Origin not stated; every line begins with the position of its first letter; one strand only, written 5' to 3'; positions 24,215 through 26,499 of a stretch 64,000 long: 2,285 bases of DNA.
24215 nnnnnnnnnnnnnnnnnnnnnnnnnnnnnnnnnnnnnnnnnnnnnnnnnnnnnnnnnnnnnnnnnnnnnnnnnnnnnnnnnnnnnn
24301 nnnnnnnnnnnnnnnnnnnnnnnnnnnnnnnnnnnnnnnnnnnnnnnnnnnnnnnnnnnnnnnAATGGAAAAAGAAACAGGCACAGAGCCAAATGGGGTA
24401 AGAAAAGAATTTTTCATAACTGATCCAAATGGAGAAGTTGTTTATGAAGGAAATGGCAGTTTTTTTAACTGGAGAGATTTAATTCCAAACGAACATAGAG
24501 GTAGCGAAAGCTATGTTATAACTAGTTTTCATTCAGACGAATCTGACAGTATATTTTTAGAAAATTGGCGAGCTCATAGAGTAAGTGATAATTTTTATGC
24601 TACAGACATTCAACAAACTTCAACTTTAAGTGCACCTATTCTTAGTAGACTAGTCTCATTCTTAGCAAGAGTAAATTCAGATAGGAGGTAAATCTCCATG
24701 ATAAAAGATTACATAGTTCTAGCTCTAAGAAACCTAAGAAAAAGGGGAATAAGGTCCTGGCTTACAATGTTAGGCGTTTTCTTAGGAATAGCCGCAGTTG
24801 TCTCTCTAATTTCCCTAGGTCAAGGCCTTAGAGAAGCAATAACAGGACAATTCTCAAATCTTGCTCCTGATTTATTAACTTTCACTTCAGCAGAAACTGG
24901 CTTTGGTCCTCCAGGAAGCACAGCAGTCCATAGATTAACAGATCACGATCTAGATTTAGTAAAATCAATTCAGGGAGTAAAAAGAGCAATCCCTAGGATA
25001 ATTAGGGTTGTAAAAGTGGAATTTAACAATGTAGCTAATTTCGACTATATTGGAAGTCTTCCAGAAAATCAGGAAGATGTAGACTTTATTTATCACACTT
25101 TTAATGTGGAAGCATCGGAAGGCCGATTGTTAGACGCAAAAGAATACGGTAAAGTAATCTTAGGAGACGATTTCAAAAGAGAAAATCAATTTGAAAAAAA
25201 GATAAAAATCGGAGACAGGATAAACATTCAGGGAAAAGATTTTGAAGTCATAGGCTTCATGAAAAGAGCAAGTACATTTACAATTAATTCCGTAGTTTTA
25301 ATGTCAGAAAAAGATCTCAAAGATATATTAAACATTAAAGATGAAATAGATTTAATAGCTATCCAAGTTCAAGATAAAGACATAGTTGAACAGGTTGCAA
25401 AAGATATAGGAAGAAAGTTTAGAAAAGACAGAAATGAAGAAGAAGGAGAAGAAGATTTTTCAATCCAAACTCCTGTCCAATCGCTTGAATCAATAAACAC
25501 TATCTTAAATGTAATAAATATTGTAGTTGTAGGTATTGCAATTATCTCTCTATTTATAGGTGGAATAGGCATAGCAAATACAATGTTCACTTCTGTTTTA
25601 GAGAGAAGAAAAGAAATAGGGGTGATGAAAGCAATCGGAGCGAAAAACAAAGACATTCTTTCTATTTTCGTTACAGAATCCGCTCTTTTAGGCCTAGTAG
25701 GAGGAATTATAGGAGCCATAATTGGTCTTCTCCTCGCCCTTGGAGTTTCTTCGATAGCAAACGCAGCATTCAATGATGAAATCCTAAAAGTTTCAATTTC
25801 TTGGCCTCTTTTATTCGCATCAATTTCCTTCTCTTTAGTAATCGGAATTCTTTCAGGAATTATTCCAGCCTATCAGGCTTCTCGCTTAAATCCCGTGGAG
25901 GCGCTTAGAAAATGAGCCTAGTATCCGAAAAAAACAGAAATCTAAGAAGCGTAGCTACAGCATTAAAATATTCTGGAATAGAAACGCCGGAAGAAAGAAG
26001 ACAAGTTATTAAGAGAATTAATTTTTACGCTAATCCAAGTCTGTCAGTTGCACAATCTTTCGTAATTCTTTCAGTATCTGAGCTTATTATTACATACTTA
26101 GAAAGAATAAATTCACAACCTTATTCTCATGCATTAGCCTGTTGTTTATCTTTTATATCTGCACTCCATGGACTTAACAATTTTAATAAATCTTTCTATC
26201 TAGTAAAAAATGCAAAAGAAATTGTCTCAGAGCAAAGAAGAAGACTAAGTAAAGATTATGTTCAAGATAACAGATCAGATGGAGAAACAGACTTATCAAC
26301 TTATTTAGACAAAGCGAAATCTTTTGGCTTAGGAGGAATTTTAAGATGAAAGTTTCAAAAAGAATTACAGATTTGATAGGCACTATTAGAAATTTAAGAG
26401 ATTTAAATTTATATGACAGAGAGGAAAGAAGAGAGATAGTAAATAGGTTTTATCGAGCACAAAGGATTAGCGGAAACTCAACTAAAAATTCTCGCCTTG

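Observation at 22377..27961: MacB-type ABC operon with two interleaved pairs of unknown small paralogous genes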

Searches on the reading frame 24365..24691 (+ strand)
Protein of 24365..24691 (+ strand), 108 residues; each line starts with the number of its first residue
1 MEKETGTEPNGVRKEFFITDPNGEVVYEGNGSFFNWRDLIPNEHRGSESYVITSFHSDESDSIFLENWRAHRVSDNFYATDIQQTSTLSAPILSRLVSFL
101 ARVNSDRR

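Call 3: search_protein_families(library=pfam, proteins=[window:24365-24691:+], max_evalue=1)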
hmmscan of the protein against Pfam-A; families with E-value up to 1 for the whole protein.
window:24365-24691:+ (108 aa): 0 families

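Call 4: search_protein_families(library=ncbifam, proteins=[window:24365-24691:+], max_evalue=1)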
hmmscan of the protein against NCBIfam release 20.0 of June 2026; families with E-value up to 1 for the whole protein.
window:24365-24691:+ (108 aa): 0 families

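Call 12: find_homologous_proteins(query=window:24365-24691:+, max_evalue=0.01)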
Query window:24365-24691:+ (108 aa): 1 proteins with E <= 0.01 among 1 candidates.
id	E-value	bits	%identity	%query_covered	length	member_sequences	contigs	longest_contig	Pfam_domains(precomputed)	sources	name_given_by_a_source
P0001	3.0e-66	238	100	100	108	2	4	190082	-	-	-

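Call 13: find_encoding_contigs(protein=P0001, flank=6000, max_places=6)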
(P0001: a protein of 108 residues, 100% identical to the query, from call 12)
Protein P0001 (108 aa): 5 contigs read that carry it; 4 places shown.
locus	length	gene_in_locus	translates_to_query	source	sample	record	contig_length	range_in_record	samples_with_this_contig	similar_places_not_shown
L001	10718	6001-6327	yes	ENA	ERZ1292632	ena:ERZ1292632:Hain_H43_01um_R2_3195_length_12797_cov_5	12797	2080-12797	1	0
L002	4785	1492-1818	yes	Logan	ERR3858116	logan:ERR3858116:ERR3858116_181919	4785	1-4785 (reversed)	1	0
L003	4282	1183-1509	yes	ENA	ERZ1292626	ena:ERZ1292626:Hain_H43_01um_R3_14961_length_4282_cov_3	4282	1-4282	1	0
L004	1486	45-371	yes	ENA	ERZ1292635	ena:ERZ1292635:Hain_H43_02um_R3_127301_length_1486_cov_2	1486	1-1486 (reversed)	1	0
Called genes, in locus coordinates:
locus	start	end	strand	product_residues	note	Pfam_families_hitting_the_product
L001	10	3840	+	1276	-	PF25292:Beta-prop_CGLA (faint), PF02128:Peptidase_M36 (faint), PF01839:FG-GAP (faint), PF14783:BBS2_Mid (faint), PF23743:Beta-prop_BBS7 (faint), PF15907:Itfg2 (faint), PF13517:FG-GAP_3, PF13948:DUF4215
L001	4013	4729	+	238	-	PF02463:SMC_N (faint), PF00005:ABC_tran, PF13304:AAA_21 (weak)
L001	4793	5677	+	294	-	PF07705:CARDB (faint)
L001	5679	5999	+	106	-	-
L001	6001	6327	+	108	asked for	-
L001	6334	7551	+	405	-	PF12704:MacB_PCD, PF02687:FtsX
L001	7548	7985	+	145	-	-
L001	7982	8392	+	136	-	-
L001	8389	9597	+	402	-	PF12704:MacB_PCD, PF02687:FtsX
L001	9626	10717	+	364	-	?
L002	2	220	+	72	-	?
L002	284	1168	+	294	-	PF07705:CARDB (faint)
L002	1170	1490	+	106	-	-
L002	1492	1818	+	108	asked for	-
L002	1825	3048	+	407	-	PF12704:MacB_PCD, PF02687:FtsX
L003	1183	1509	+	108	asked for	-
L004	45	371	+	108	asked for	-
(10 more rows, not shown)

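Call 42: search_protein_families(library=phrogs, proteins=[window:24365-24688:+], max_evalue=1)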
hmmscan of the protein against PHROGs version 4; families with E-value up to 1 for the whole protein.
window:24365-24688:+ (108 aa): 0 families

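Call 43: search_protein_families(library=padloc, proteins=[window:24365-24688:+], max_evalue=1)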
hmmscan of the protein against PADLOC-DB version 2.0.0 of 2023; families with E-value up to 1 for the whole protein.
window:24365-24688:+ (108 aa): 0 families

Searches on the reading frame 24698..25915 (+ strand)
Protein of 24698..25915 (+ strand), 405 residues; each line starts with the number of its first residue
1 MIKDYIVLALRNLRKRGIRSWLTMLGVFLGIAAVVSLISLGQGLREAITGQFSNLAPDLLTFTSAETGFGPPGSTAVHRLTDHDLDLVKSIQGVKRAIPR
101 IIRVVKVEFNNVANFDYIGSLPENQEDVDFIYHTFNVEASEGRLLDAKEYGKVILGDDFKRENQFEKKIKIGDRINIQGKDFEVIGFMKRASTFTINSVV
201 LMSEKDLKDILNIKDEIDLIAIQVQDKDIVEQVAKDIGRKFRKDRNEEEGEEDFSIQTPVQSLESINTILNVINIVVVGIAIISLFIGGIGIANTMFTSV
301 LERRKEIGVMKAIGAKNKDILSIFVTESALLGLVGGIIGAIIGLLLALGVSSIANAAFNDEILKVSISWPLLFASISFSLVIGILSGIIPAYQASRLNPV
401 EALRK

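Call 3: search_protein_families(library=pfam, proteins=[window:24698-25915:+], max_evalue=1)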
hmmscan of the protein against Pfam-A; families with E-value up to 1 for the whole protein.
window:24698-25915:+ (405 aa): 5 families
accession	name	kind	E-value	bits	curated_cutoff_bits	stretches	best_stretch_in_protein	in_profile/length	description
PF12704.14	MacB_PCD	-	1.7e-27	97.5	27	1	20-238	1-205/207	MacB-like periplasmic core domain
PF02687.27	FtsX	-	1.3e-22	80.6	25.5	1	280-399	3-120/120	FtsX-like permease C-terminal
PF13785.11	DUF4178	-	0.026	15.1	25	1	170-226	1-65/136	Domain of unknown function (DUF4178)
PF23592.1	Cadherin_CELSR2_9th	-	0.035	14.6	36.8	1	103-180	14-94/100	CELSR2-like, ninth cadherin domain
PF21191.3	CvfB_1st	-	0.13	12.6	27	1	297-321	3-27/62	CvfB first S1-like domain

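Call 4: search_protein_families(library=ncbifam, proteins=[window:24698-25915:+], max_evalue=1)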
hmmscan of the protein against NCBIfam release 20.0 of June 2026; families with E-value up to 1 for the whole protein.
window:24698-25915:+ (405 aa): 12 families
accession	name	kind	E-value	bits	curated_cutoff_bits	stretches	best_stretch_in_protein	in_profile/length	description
NF007826.0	PRK10535.1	equivalog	9.7e-38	129.8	966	1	3-404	255-646/648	macrolide ABC transporter ATP-binding protein/permease MacB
TIGR03434.1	ADOP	subfamily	9e-28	96.8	622.3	1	131-404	118-400/803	ADOP family duplicated permease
TIGR02212.1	lolCE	equivalog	3.4e-27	95.4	362.45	1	19-404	23-409/411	lipoprotein-releasing ABC transporter permease subunit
NF038346.1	FtsX_actino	exception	1.2e-14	54.4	250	1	260-394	166-301/308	permease-like cell division protein FtsX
NF038347.1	FtsX_Gpos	exception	1.3e-14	54.3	225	1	218-391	122-287/296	permease-like cell division protein FtsX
NF008076.0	PRK10814.1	exception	1.7e-14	53.7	473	2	291-404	281-397/399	lipoprotein-releasing ABC transporter permease subunit LolC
NF008357.0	PRK11146.1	exception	1.2e-13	50.7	439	1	184-403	189-411/414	lipoprotein-releasing ABC transporter permease subunit LolE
TIGR00439.2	FtsX_Gneg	equivalog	2.2e-12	46.8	255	1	261-389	154-285/292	permease-like cell division protein FtsX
TIGR02213.1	lolE_release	exception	1.5e-10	40.5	540.35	1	197-355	198-347/411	lipoprotein-releasing ABC transporter permease subunit LolE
NF041854.1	ABC_perm_YbbP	equivalog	1.2e-05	23.4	999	1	255-404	222-369/806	putative ABC transporter permease subunit YbbP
TIGR01185.1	devC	equivalog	9.4e-05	21.5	290.35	1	177-347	165-331/380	ABC transporter permease DevC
NF038008.1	ABC_perm_DarB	equivalog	0.084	10.8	700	1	263-346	655-734/777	darobactin export ABC transporter permease subunit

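Call 16: find_related_loci(query=window:24698-25915:+, collection=genome_contigs, flank=6000)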
Query window:24698-25915:+ (405 aa) in genome_contigs; peptide patterns used: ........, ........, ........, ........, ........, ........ (x = any residue, [..] = any of these).
599 stretches matched a pattern (row limit reached: there are more); 484 encode a relative of the query (tblastn E <= 1e-3); the best 80 are kept; 80 distinct loci.
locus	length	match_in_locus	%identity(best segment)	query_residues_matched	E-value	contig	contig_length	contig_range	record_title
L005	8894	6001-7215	80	1-405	0e+0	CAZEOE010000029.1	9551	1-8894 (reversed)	MAG TPA_asm: Candidatus Woesearchaeota archaeon isolate SRP329715_co1_212 genome assembly, contig: NODE_10983_length_955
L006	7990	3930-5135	62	4-405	1e-167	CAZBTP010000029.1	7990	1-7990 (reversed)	MAG TPA_asm: Candidatus Woesearchaeota archaeon isolate SRP178908_co1_63 genome assembly, contig: NODE_7241_length_7990_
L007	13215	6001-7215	62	1-405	2e-166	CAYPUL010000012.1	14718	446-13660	MAG TPA_asm: Candidatus Woesearchaeota archaeon isolate SRP178908_co2_46 genome assembly, contig: NODE_1997_length_14718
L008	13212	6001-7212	60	2-405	3e-163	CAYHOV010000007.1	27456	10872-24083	MAG TPA_asm: Candidatus Woesearchaeota archaeon isolate ERP119705_co14_559 genome assembly, contig: NODE_1406_length_274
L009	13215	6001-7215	63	1-405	7e-166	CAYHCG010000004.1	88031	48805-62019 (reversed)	MAG TPA_asm: Candidatus Woesearchaeota archaeon isolate ERP119705_co10_239 genome assembly, contig: NODE_116_length_8803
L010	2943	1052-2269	63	1-405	1e-171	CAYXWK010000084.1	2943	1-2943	MAG TPA_asm: Candidatus Woesearchaeota archaeon isolate SRP193661_co1_53 genome assembly, contig: NODE_36233_length_2943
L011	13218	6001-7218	58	1-405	5e-162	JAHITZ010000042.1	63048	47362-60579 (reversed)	MAG: Nanoarchaeota archaeon isolate MM_PC_MetaG.mb.229 MM_PC_MetaG.mb.229_k141_1053642, whole genome shotgun sequence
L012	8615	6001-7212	60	2-405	2e-160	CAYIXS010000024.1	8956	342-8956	MAG TPA_asm: Candidatus Woesearchaeota archaeon isolate ERP119705_co6_524 genome assembly, contig: NODE_11089_length_895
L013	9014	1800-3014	59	1-404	3e-160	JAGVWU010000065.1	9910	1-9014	Candidatus Pacearchaeota archaeon isolate RIFOXYC1_FULL_30_12 rifoxyc1_full_scaffold_2597, whole genome shotgun sequence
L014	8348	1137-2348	55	1-404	5e-155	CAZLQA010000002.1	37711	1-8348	MAG TPA_asm: Candidatus Woesearchaeota archaeon isolate SRP050083_co1_286 genome assembly, contig: NODE_350_length_37711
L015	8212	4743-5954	60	1-404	8e-154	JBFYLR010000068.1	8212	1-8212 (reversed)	MAG: Nanoarchaeota archaeon isolate PPR_0041 k121_3773252, whole genome shotgun sequence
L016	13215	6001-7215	59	1-405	2e-151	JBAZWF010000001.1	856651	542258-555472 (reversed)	MAG: Candidatus Pacearchaeota archaeon isolate SO_2017_GW1_270 NODE_32_length_856651_cov_3.449720_OW334_2017, whole geno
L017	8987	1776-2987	56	1-404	6e-151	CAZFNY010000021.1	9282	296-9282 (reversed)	MAG TPA_asm: Candidatus Woesearchaeota archaeon isolate binchicken_co387_150 genome assembly, contig: NODE_10146_length_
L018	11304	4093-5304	55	1-404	2e-150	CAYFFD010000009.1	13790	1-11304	MAG TPA_asm: Candidatus Woesearchaeota archaeon isolate ERP003628_co1_44 genome assembly, contig: NODE_2517_length_13790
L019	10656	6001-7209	58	1-405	3e-150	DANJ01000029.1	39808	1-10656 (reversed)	MAG TPA_asm: Candidatus Pacearchaeota archaeon UBA92 UBA92_contig_555, whole genome shotgun sequence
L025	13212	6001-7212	52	1-404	1e-145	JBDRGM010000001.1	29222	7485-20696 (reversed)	MAG: archaeon isolate MEGAHIT-group-1.433 k141_11475495, whole genome shotgun sequence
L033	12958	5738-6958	54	1-404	2e-125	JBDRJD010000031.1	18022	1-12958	MAG: archaeon isolate MEGAHIT-group-1.626 k141_8511380, whole genome shotgun sequence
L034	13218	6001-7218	55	1-404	4e-125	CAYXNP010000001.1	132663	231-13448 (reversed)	MAG TPA_asm: Candidatus Woesearchaeota archaeon isolate SRP050083_co1_23 genome assembly, contig: NODE_12_length_132663_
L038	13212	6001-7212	56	1-404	2e-134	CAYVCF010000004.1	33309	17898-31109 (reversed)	MAG TPA_asm: Candidatus Woesearchaeota archaeon isolate SRP050083_co1_89 genome assembly, contig: NODE_450_length_33309_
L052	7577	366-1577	44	1-405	4e-106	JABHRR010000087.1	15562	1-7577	MAG: Candidatus Woesearchaeota archaeon isolate SI039_bin18 k141_1943431, whole genome shotgun sequence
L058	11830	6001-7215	42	1-405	2e-103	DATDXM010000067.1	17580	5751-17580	MAG TPA_asm: Candidatus Nanoarchaeia archaeon isolate SMAG_U8139 k141_1345802, whole genome shotgun sequence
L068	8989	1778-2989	43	1-404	5e-98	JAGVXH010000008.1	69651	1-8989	Candidatus Pacearchaeota archaeon isolate RIFOXYB2_FULL_43_25 rifoxyb2_full_scaffold_449, whole genome shotgun sequence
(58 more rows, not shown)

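Call 38: search_protein_families(library=pfam, proteins=[L013:1423-1779:+, L016:5310-5687:+, L017:1302-1766:+, L018:3665-4093:+, L025:5313-5624:+, L025:5624-5992:+, L033:5388-5729:+, L034:4925-6001:+, L058:4936-5508:+, L058:5474-6001:+], max_evalue=0.01)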
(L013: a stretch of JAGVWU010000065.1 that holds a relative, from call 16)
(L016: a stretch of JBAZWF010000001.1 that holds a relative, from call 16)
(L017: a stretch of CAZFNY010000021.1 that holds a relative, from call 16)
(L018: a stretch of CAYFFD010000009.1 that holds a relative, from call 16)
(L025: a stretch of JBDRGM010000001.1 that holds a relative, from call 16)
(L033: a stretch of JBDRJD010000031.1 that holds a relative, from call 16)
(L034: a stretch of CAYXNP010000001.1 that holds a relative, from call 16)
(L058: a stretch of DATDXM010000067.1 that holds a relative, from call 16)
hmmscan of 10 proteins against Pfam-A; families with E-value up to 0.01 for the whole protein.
L013:1423-1779:+ (119 aa): 0 families

L016:5310-5687:+ (126 aa): 0 families

L017:1302-1766:+ (155 aa): 0 families

L018:3665-4093:+ (143 aa): 36 families (the best 25 are shown)
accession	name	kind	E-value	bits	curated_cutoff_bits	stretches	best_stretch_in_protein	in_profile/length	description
PF01381.28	HTH_3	-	1.2e-11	44.9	23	2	37-65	4-32/55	Helix-turn-helix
PF13412.12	HTH_24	-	1.6e-11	44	21.9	2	41-65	16-40/48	Winged helix-turn-helix DNA-binding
PF13936.12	HTH_38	-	2e-10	40.7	27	2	87-119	11-43/44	Helix-turn-helix domain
PF08281.18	Sigma70_r4_2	-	2.1e-09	37.3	25.7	1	94-119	24-49/54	Sigma-70, region 4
PF13384.12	HTH_23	-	2.7e-08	33.8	24.6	1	92-119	13-40/50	Homeodomain-like domain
PF13551.12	HTH_29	-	1.2e-07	32.1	28.1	0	92-119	7-35/64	Winged helix-turn helix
PF02796.21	HTH_7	-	1.8e-06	28.4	23.8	0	22-64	1-43/45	Helix-turn-helix domain of resolvase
PF12844.13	HTH_19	-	2e-06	28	30.2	0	39-64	9-34/64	Helix-turn-helix domain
PF17762.8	HTH_ParB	-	2.8e-06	27.8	22.6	1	33-63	10-41/102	ParB HTH domain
PF04545.22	Sigma70_r4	-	8.5e-06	25.6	24.1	0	86-118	17-42/50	Sigma-70, region 4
PF15943.11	YdaS_toxin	-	1.8e-05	24.9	30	0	98-121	10-33/65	Bacterial toxin YdaS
PF07750.17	GcrA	-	2e-05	25.4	26.9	0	83-113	5-36/155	GcrA cell cycle regulator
PF16509.11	KORA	-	4.3e-05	24.1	26.7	0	85-119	19-53/84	TrfB plasmid transcriptional repressor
PF13560.12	HTH_31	-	4.7e-05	24.1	27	0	96-121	14-39/64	Helix-turn-helix domain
PF01022.26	HTH_5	-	4.8e-05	23.6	22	0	88-117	7-36/47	Bacterial regulatory protein, arsR family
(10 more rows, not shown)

L025:5313-5624:+ (104 aa): 0 families

L025:5624-5992:+ (123 aa): 0 families

L033:5388-5729:+ (114 aa): 0 families

L034:4925-6001:+ (359 aa): 0 families

L058:4936-5508:+ (191 aa): 4 families
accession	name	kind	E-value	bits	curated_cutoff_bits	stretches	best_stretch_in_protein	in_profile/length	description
PF18765.7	Polbeta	-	9.2e-08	32.6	26.9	1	98-143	13-58/93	Polymerase beta, Nucleotidyltransferase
PF01909.29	NTP_transf_2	-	1.4e-06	29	21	1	98-127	14-43/93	Nucleotidyltransferase domain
PF25212.1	HVO_A0114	-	0.00016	21.9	27.6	1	15-60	34-79/84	HVO_A0114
PF12802.13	MarR_2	-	0.0018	18.8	27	1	9-57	13-60/61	MarR family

L058:5474-6001:+ (176 aa): 1 family
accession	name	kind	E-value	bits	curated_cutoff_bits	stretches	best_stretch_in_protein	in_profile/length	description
PF05168.19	HEPN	-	1.4e-06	28.9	22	1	38-168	4-112/117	HEPN domain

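Call 39: search_protein_families(library=pfam, proteins=[L013:3022-3369:+, L016:7215-7775:+, L016:7775-8161:+, L019:7209-7658:+, L019:7658-8125:+, L019:8125-8589:+, L025:7220-7765:+, L052:1584-2075:+, L068:3040-3414:+, L038:7215-7643:+], max_evalue=0.01)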
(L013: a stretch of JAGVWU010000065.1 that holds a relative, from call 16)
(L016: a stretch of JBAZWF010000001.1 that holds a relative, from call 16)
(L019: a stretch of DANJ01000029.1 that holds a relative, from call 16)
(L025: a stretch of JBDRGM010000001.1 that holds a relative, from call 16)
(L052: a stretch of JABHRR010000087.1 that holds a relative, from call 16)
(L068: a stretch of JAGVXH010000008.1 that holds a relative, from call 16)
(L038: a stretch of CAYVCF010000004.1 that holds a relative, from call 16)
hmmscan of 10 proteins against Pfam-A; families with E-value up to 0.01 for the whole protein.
L013:3022-3369:+ (116 aa): 0 families

L016:7215-7775:+ (187 aa): 0 families

L016:7775-8161:+ (129 aa): 0 families

L019:7209-7658:+ (150 aa): 0 families

L019:7658-8125:+ (156 aa): 0 families

L019:8125-8589:+ (155 aa): 0 families

L025:7220-7765:+ (182 aa): 0 families

L052:1584-2075:+ (164 aa): 0 families

L068:3040-3414:+ (125 aa): 2 families
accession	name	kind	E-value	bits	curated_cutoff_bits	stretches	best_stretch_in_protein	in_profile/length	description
PF05635.17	23S_rRNA_IVP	-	2e-38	131.3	33.8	1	8-112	1-105/106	23S rRNA-intervening sequence protein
PF22296.2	bAvd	-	2.2e-08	35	40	1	15-117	6-106/107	bAvd-like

L038:7215-7643:+ (143 aa): 0 families

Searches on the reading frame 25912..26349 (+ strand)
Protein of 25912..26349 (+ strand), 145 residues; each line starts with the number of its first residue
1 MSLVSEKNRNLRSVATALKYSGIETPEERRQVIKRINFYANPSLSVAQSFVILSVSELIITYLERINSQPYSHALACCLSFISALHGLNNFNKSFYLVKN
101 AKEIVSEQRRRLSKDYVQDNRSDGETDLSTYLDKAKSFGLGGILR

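Call 3: search_protein_families(library=pfam, proteins=[window:25912-26349:+], max_evalue=1)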
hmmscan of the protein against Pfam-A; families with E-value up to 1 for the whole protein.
window:25912-26349:+ (145 aa): 1 family
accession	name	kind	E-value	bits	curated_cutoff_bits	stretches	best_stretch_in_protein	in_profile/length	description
PF13239.11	2TM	-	0.22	12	24.8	1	47-101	17-69/79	2TM domain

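Call 4: search_protein_families(library=ncbifam, proteins=[window:25912-26349:+], max_evalue=1)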
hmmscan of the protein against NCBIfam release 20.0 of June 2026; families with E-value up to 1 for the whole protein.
window:25912-26349:+ (145 aa): 0 families

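Call 29: find_homologous_proteins(query=A2, max_evalue=0.1)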
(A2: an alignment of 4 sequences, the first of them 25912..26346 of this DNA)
Query A2 (4 sequences) (145 aa, profile of the alignment): 5 proteins with E <= 0.1 among 1778 candidates.
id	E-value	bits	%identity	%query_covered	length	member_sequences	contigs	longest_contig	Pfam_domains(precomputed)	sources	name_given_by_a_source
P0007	4.4e-57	210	-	-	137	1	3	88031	-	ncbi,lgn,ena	-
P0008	6.7e-44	167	100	100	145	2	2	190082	-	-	-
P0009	2.6e-40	156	-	-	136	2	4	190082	-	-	-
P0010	4.1e-37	145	30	57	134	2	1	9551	-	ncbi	-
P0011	1.6e-21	95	68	100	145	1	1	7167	-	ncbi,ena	ncbi:MAG: hypothetical protein AABY10_06105 [Nanoarchaeota archaeon]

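Call 30: find_encoding_contigs(protein=P0011, flank=8000, max_places=4)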
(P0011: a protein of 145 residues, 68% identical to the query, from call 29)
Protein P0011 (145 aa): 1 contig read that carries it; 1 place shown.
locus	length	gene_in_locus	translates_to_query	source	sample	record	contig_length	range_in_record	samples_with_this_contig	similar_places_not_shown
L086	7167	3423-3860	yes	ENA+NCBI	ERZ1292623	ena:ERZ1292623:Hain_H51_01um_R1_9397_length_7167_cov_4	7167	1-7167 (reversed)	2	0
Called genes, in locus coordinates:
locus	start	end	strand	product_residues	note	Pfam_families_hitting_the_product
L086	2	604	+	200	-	PF00005:ABC_tran, PF13304:AAA_21 (faint)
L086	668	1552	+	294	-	PF07705:CARDB (faint)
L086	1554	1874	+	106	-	-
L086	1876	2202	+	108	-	-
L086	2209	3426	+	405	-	PF12704:MacB_PCD, PF02687:FtsX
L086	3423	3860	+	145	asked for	-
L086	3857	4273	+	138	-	-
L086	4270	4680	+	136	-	-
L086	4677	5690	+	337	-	PF12704:MacB_PCD, PF02687:FtsX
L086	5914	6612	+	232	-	-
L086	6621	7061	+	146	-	PF00534:Glycos_transf_1, PF13692:Glyco_trans_1_4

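Call 42: search_protein_families(library=phrogs, proteins=[window:25912-26346:+], max_evalue=1)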
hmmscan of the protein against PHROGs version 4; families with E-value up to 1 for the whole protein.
window:25912-26346:+ (145 aa): 1 family
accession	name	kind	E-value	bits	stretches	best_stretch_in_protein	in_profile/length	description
phrog_26991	-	unknown function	0.28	11.5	1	20-76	17-70/310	-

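Call 43: search_protein_families(library=padloc, proteins=[window:25912-26346:+], max_evalue=1)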
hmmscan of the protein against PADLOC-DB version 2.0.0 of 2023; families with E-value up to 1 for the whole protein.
window:25912-26346:+ (145 aa): 0 families

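Call 69: predict_structure(alignment_id=A4)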
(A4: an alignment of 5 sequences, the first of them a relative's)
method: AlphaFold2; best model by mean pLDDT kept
length: 136 residues; sequences in the alignment: 5
mean_pLDDT: 51.3   pTM: 0.21
mean pLDDT of the five models: 51.3, 51.0, 50.3, 49.7, 44.2
residues with pLDDT >= 90: 0; 70-90: 4; 50-70: 59; < 50: 73
segments of 3 or more residues with pLDDT < 50: 1-3, 43-49, 72-80, 82-86, 88-102, 104-136
pLDDT, mean of each block of 10 residues (from residue 1): 54 67 62 63 49 54 56 46 48 44 46 42 44 38
secondary structure, 60 per line:
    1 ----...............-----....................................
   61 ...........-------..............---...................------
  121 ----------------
elements in order: H5-19 H25-71 H79-92 H96-114
